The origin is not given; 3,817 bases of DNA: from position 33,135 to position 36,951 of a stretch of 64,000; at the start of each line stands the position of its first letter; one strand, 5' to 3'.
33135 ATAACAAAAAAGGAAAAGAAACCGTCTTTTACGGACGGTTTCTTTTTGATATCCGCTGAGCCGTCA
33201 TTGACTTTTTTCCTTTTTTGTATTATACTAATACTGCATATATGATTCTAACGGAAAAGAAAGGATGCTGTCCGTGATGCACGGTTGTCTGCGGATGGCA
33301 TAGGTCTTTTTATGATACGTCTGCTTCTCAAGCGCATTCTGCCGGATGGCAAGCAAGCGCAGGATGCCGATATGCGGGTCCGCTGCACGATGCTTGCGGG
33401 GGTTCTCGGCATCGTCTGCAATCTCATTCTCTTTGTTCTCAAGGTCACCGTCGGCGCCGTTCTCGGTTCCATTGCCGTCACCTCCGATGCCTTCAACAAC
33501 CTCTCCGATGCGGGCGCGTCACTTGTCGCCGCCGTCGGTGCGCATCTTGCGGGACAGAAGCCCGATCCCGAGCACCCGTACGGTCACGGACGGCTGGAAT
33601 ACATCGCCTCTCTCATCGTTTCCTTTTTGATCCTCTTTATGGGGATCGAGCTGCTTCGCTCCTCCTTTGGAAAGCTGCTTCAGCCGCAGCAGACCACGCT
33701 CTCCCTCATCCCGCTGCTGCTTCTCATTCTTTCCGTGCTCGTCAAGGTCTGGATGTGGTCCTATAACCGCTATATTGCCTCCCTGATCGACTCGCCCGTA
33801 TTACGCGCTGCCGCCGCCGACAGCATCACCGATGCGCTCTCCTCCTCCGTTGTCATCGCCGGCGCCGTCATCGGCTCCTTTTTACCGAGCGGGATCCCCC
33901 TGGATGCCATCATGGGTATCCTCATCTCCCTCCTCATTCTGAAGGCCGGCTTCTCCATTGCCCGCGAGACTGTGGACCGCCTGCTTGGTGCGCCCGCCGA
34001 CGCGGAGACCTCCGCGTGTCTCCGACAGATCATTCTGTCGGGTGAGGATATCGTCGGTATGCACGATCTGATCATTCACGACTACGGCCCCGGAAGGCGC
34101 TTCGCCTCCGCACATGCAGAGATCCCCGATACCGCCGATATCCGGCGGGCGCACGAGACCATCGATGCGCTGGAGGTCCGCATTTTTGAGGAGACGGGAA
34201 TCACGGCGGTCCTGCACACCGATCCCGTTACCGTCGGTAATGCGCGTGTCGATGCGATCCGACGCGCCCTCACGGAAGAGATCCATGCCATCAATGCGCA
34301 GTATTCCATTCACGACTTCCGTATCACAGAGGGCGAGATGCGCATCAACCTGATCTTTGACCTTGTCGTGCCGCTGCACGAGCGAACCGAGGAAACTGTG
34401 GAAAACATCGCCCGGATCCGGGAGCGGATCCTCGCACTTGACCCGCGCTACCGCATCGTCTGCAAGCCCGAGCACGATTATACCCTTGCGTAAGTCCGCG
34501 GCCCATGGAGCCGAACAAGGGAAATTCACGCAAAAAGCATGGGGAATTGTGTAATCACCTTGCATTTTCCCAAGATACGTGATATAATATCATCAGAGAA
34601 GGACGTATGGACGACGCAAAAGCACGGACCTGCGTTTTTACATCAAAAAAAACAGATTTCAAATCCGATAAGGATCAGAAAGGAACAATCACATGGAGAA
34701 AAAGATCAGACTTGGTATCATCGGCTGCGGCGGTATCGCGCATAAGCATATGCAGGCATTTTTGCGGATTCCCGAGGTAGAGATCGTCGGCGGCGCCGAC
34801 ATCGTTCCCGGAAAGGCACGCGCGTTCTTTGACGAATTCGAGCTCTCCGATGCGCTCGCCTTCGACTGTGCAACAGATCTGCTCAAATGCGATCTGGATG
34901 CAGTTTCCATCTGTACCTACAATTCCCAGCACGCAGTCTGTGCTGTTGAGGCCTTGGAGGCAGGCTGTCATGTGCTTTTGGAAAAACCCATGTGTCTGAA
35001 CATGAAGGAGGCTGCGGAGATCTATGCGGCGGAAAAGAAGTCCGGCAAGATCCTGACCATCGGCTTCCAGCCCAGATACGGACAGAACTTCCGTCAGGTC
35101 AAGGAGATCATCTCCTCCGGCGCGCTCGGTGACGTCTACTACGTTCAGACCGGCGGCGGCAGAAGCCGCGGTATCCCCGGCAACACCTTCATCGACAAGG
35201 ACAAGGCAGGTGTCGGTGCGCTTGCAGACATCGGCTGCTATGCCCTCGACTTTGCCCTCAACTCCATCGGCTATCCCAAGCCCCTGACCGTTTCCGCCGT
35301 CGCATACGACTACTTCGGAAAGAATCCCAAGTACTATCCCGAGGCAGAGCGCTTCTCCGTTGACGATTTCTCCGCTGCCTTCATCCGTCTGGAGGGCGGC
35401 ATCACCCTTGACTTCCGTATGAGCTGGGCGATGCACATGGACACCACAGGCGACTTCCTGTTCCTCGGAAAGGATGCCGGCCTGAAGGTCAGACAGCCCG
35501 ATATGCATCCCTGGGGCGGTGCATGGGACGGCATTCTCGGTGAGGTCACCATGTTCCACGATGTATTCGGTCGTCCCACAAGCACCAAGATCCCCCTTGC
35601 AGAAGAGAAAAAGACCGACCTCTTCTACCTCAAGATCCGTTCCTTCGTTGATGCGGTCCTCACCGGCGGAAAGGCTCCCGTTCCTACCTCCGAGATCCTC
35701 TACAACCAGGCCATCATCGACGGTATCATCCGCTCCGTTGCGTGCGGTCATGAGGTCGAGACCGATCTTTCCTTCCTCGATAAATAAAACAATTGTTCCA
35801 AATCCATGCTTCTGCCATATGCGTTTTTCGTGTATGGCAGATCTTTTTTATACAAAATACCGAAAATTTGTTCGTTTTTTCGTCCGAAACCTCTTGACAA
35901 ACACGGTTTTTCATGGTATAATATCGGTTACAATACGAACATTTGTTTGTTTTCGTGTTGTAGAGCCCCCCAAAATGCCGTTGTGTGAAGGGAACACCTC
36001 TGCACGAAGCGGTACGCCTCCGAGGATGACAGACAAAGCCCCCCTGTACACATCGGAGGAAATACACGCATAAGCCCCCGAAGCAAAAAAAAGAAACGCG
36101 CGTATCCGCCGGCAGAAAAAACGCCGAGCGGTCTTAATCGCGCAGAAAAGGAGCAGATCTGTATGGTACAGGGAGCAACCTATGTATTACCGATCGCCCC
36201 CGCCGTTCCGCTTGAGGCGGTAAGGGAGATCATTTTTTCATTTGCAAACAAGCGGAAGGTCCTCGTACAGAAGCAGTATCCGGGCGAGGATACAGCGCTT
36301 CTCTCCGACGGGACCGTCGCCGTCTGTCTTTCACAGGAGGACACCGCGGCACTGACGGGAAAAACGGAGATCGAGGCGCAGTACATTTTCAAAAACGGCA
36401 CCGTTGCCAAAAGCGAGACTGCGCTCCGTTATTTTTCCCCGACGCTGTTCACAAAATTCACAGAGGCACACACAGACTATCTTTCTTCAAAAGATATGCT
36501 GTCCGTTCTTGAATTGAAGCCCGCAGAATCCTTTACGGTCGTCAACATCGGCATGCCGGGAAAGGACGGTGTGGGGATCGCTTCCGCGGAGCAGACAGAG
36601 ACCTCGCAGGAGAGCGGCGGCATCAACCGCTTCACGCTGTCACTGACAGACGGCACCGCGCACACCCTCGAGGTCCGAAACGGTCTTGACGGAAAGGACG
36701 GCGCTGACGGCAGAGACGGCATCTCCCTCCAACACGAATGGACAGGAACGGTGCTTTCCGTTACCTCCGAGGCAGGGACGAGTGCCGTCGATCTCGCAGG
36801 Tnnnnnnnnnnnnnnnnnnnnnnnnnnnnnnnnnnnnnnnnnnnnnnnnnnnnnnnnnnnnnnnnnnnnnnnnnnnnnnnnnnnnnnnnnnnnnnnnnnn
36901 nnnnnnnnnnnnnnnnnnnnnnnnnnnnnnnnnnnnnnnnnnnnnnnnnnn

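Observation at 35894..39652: Orphan tail-fibre / holin / endolysin block with no other phage genes, behind a consensus housekeeping-type promoter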

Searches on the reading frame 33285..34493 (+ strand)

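Call 7: search_protein_families(library=pfam, proteins=[window:33285-34493:+], max_evalue=0.01)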
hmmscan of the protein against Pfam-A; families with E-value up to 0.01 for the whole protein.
window:33285-34493:+ (402 aa): 2 families
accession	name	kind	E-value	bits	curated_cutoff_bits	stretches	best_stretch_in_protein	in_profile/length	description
PF01545.26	Cation_efflux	-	3.4e-45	154.7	26.6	1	41-234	3-198/198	Cation efflux family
PF16916.11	ZT_dimer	-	3.7e-10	40.1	26.7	1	241-314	4-77/78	Dimerisation domain of Zinc Transporter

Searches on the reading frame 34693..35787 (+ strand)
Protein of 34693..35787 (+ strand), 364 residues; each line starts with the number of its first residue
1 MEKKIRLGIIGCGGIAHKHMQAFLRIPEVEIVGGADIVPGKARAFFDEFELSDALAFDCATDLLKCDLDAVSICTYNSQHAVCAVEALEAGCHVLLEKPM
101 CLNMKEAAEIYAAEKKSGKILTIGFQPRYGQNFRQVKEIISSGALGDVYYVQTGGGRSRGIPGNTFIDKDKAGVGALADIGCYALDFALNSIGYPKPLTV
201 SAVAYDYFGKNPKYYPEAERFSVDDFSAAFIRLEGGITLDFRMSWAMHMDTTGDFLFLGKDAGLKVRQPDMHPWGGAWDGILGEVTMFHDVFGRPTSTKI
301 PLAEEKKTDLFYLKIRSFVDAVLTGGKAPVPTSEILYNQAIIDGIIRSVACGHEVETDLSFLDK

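Call 7: search_protein_families(library=pfam, proteins=[window:34693-35787:+], max_evalue=0.01)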
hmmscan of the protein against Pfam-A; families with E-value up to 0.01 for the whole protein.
window:34693-35787:+ (364 aa): 3 families
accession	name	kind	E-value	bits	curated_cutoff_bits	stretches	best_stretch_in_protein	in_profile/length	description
PF01408.29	GFO_IDH_MocA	-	1.8e-23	83.9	24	1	5-125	1-120/120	Oxidoreductase family, NAD-binding Rossmann fold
PF22725.1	GFO_IDH_MocA_C3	-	4.8e-18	65.8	27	1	133-261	1-120/124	GFO/IDH/MocA C-terminal domain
PF02894.22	GFO_IDH_MocA_C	-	1.6e-10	41.6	22.9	1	137-356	1-217/218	Oxidoreductase family, C-terminal alpha/beta domain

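Call 9: find_related_loci(query=window:34693-35787:+, collection=genome_contigs, flank=10000)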
Query window:34693-35787:+ (364 aa) in genome_contigs; peptide patterns used: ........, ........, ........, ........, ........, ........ (x = any residue, [..] = any of these).
250 stretches matched a pattern; 183 encode a relative of the query (tblastn E <= 1e-3); the best 80 are kept; 80 distinct loci.
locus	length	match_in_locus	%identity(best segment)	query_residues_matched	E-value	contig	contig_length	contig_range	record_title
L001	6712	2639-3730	81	1-364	0e+0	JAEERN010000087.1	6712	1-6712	MAG: Clostridiales bacterium isolate Tb.RUG.36 k141_3840972_flag=0_multi=43.0397_len=6712, whole genome shotgun sequence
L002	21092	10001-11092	82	1-364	0e+0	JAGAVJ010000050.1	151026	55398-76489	MAG: Clostridia bacterium isolate RGIG8808 Water_deer_Colon.Co__c1206210, whole genome shotgun sequence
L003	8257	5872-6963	82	1-364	0e+0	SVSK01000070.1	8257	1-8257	MAG: Oscillospiraceae bacterium isolate SIG667 NODE_133233_length_8257_cov_7.387577, whole genome shotgun sequence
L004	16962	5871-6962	79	1-364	0e+0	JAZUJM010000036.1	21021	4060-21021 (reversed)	MAG: Acutalibacteraceae bacterium isolate T1900045254_TH20190024.MAGScoT_cleanbin_000033 SGB_5783_k141_2145385, whole ge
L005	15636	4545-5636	80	1-364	0e+0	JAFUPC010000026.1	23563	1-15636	MAG: Clostridia bacterium isolate RGIG4697 Roe_deer_Rectum.Co__c520153, whole genome shotgun sequence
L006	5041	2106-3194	77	1-363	0e+0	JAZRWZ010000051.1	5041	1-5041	MAG: Acutalibacteraceae bacterium isolate T1900044951_TA20190004.MAGScoT_cleanbin_000034 SGB_3666_k141_1149763, whole ge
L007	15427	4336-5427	84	1-364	0e+0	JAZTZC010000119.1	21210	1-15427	MAG: Eubacteriales bacterium isolate T1900045324_YK20190013.MAGScoT_cleanbin_000046 SGB_6419_k141_477667, whole genome s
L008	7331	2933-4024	84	1-364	0e+0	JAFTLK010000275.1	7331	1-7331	MAG: Clostridia bacterium isolate RGIG3925 Roe_deer_Cecum-3__c388677, whole genome shotgun sequence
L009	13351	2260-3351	83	1-364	0e+0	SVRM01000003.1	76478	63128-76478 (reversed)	MAG: Oscillospiraceae bacterium isolate SIG643 NODE_8152_length_76478_cov_3.238530, whole genome shotgun sequence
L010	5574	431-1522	83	1-364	0e+0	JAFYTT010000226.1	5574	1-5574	MAG: Clostridia bacterium isolate RGIG7414 Water_buffalos_Colon-1__c521482, whole genome shotgun sequence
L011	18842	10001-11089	79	1-364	0e+0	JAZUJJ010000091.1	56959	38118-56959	MAG: Acutalibacteraceae bacterium isolate T1900045256_TH20190026.MAGScoT_cleanbin_000005 SGB_5792_k141_2163443, whole ge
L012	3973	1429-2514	78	1-362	0e+0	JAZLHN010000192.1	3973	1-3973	MAG: Acutalibacteraceae bacterium isolate T1900044980_TA20190042.MAGScoT_cleanbin_000143 SGB_4120_k141_477843, whole gen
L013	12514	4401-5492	83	1-364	0e+0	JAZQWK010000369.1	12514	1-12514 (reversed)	MAG: Eubacteriales bacterium isolate T1900045166_TC20190160.MAGScoT_cleanbin_000011 SGB_5141_k141_1108018, whole genome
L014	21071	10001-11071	76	4-359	2e-178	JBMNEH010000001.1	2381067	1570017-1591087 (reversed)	MAG: Christensenellales bacterium isolate SBF912LR0FQ0015 contig_8008, whole genome shotgun sequence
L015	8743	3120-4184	74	3-356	9e-177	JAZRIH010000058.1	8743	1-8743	MAG: Eubacteriales bacterium isolate T1900045476_YK20190170.MAGScoT_cleanbin_000044 SGB_7271_k141_3258690, whole genome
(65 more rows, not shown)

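Call 12: find_encoding_contigs(protein=window:34693-35787:+, flank=10000, max_places=10)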
Protein window:34693-35787:+ (364 aa): no gene with exactly this product is on record in the collection.

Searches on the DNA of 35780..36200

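Call 85: search_rna_families(source=window, start=35780, end=36200, threshold=evalue, max_evalue=1)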
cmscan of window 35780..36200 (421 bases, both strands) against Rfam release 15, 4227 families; matches with E-value up to 1: 0.
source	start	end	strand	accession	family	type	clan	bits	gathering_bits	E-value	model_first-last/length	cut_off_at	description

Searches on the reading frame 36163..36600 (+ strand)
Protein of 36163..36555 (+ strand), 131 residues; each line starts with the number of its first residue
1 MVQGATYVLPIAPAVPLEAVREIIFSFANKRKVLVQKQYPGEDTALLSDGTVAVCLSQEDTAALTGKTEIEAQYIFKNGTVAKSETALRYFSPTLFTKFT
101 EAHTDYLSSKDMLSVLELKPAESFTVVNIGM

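Call 56: predict_structure(alignment_id=A2)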
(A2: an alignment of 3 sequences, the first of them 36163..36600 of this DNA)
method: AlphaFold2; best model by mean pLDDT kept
length: 146 residues; sequences in the alignment: 3
mean_pLDDT: 35.7   pTM: 0.32
mean pLDDT of the five models: 35.7, 31.5, 28.7, 28.4, 27.2
residues with pLDDT >= 90: 0; 70-90: 0; 50-70: 1; < 50: 145
segments of 3 or more residues with pLDDT < 50: 1-59, 61-146
pLDDT, mean of each block of 10 residues (from residue 1): 24 31 40 29 38 47 42 29 33 44 36 41 38 32 33
secondary structure, 60 per line:
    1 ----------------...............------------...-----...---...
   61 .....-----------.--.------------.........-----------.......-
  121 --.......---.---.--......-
elements in order: H17-31 E44-46 E52-54 H58-65 H93-101 E113-119 E123-129 E140-145

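Call 90: find_related_loci(query=A2, collection=metagenome_contigs, flank=10000)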
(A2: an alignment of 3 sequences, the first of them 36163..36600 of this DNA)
Query A2 (146 aa) in metagenome_contigs; peptide patterns used: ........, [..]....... (x = any residue, [..] = any of these).
118 stretches matched a pattern; 1 encode a relative of the query (tblastn E <= 1e-3); 1 distinct loci.
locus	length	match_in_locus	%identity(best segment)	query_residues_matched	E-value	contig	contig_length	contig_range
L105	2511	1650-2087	89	1-146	1e-89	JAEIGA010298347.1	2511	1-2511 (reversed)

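Call 105: search_protein_families(library=phrogs, proteins=[window:36163-36555:+], max_evalue=1)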
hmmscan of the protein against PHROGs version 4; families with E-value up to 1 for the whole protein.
seq(131 aa): 1 family
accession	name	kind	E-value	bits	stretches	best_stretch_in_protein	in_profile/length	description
phrog_15594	-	unknown function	7.5e-05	23.9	1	1-81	1-80/99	-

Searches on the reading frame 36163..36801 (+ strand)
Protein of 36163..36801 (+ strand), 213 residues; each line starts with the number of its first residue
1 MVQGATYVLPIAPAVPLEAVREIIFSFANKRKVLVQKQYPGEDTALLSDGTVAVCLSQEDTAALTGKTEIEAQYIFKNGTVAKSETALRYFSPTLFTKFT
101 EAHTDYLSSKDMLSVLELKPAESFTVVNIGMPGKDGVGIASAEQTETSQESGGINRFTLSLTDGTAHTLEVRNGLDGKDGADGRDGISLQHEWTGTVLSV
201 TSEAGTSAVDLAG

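Call 30: search_protein_families(library=pfam, proteins=[window:36163-36801:+], max_evalue=10)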
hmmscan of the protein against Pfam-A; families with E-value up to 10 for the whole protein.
seq(213 aa): 1 family
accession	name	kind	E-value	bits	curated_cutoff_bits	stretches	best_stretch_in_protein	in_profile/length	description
PF19079.5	CFSR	-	0.00085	19.9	27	1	156-185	20-49/49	Collagen-flanked surface repeat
